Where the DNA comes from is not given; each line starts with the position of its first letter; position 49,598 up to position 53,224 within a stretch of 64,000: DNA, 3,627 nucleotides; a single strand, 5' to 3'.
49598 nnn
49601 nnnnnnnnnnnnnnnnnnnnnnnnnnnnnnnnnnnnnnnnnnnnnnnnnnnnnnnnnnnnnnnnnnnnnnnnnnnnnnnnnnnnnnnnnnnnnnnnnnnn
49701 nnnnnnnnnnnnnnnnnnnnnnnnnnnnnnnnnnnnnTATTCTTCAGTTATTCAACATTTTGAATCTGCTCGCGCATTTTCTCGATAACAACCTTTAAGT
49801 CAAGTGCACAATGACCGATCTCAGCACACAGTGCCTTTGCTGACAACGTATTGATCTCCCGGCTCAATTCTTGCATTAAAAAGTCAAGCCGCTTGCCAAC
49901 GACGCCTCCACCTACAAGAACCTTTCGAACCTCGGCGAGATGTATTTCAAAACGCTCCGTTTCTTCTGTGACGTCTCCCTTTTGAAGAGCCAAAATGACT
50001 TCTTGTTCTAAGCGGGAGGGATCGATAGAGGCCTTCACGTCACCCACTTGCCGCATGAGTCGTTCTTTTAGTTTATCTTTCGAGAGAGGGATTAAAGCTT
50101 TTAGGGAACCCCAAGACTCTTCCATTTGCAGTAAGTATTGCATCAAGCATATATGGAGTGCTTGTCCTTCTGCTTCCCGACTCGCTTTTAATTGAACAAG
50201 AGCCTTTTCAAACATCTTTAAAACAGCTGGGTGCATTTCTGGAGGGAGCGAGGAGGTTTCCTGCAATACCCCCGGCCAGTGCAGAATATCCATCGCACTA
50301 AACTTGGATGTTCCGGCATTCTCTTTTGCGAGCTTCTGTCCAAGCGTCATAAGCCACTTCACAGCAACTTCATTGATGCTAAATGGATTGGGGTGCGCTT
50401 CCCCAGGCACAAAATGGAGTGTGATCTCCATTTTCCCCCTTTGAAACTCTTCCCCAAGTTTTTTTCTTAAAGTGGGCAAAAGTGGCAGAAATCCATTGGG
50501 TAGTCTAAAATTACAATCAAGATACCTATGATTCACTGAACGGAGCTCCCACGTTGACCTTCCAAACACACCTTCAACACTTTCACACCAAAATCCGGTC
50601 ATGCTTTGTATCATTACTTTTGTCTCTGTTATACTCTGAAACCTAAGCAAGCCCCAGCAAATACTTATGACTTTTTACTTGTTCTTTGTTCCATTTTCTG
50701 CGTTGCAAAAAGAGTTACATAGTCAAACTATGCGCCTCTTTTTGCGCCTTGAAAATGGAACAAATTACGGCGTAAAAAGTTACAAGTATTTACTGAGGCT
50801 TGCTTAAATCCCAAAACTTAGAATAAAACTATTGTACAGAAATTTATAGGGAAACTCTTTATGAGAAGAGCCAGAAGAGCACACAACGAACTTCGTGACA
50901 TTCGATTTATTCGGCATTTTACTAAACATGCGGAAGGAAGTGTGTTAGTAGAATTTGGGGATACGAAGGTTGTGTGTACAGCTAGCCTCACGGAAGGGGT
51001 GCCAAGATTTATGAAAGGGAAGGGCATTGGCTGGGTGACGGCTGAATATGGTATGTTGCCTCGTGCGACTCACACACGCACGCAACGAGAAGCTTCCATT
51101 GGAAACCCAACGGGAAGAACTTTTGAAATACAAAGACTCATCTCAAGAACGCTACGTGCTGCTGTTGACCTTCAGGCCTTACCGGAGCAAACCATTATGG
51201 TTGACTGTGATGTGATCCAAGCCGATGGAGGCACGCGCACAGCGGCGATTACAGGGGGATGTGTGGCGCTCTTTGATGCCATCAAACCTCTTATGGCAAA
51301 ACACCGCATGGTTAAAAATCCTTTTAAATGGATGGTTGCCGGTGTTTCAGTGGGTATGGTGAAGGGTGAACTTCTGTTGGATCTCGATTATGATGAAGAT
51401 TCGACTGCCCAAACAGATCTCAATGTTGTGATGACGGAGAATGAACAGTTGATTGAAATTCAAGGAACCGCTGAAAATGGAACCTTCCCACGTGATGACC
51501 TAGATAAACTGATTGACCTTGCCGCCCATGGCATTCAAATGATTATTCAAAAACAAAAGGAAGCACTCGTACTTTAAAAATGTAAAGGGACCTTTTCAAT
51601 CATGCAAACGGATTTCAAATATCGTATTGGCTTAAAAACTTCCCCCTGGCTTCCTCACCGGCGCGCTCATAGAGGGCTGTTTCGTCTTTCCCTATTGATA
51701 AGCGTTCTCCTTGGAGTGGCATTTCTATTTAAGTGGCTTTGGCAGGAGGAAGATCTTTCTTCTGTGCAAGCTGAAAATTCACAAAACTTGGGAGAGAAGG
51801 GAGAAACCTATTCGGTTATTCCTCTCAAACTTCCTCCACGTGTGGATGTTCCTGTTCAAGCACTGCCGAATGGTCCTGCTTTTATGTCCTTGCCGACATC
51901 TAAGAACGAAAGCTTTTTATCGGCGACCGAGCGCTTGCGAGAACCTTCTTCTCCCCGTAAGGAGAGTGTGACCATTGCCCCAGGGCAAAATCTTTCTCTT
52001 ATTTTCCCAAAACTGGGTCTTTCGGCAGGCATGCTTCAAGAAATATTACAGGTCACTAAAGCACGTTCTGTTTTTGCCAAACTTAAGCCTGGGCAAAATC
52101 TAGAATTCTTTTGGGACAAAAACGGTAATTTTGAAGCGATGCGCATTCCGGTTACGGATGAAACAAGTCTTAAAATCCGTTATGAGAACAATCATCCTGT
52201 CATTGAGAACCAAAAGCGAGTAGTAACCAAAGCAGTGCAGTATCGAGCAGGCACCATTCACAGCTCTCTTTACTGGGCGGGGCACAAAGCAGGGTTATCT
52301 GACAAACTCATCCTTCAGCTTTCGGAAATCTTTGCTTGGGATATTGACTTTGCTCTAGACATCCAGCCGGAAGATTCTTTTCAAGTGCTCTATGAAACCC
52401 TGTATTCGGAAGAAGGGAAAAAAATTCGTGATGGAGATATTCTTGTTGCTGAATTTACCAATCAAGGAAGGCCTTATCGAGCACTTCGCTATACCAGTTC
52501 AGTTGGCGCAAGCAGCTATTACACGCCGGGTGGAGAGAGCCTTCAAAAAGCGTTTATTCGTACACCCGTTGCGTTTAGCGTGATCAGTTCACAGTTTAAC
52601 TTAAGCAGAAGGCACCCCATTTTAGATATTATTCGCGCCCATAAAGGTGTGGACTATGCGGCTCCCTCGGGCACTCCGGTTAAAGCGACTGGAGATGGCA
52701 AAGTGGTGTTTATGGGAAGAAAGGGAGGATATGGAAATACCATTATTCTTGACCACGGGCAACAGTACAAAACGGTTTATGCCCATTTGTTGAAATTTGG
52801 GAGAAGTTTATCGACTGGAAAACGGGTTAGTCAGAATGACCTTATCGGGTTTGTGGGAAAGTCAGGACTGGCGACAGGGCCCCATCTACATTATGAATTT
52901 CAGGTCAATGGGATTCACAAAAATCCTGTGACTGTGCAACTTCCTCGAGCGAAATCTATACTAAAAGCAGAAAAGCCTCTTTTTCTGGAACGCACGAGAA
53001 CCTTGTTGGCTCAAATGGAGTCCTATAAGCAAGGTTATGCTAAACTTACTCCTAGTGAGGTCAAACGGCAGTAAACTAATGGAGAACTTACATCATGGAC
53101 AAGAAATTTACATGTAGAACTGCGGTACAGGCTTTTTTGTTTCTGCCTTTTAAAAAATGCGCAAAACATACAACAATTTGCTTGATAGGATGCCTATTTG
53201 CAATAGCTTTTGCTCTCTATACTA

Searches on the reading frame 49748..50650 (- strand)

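Call 40: search_protein_families(library=pfam, proteins=[window:49748-50650:-], max_evalue=0.00001)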
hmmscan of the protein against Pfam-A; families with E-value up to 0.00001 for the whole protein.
window:49748-50650:- (300 aa): 2 families
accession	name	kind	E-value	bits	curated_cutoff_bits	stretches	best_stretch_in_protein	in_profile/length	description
PF08340.16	YicC-like_C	-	7.4e-36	123.3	27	1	190-300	8-120/120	Endoribonuclease YicC-like, C-terminal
PF03755.18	YicC-like_N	-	9e-33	114.3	25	1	14-165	1-154/156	Endoribonuclease YicC-like, N-terminal region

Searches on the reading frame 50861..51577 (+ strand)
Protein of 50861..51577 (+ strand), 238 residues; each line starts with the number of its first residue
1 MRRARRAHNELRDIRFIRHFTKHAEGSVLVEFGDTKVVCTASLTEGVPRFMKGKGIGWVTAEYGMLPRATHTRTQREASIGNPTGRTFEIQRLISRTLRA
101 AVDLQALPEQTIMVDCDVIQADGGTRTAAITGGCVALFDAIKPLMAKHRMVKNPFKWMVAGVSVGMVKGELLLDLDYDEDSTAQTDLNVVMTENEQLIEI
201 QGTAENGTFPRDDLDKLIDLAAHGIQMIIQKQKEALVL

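Call 41: search_protein_families(library=pfam, proteins=[window:50861-51577:+], max_evalue=0.00001)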
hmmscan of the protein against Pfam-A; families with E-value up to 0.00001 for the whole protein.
window:50861-51577:+ (238 aa): 2 families
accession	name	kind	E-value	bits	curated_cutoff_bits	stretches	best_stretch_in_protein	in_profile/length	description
PF01138.27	RNase_PH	-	9.6e-30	104.1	25.5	1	10-142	1-129/130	3' exoribonuclease family, domain 1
PF03725.20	RNase_PH_C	-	8.6e-16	58.1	20.8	1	158-222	2-65/67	3' exoribonuclease family, domain 2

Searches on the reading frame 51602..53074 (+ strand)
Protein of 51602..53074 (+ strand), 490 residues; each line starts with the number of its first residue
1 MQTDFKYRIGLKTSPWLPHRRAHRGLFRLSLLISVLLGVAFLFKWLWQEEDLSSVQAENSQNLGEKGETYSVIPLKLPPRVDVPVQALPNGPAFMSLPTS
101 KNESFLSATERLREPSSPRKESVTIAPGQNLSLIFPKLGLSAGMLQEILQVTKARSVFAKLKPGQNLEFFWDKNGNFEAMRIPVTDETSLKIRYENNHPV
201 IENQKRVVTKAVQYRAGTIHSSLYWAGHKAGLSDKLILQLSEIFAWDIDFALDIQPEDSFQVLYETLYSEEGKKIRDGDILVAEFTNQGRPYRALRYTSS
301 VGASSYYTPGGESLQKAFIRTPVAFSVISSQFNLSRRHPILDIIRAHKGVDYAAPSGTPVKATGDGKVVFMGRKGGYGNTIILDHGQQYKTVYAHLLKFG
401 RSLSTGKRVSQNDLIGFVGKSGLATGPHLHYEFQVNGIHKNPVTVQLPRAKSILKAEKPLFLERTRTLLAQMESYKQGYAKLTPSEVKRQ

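Call 41: search_protein_families(library=pfam, proteins=[window:51602-53074:+], max_evalue=0.00001)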
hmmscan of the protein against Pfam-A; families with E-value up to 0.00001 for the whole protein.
window:51602-53074:+ (490 aa): 2 families
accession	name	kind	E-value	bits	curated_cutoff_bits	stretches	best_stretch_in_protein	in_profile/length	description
PF01551.29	Peptidase_M23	-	2.1e-32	111.6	28.7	1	346-442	2-96/96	Peptidase family M23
PF19425.4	Csd3_N2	-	3.3e-08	34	27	1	216-333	10-121/122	Csd3 second domain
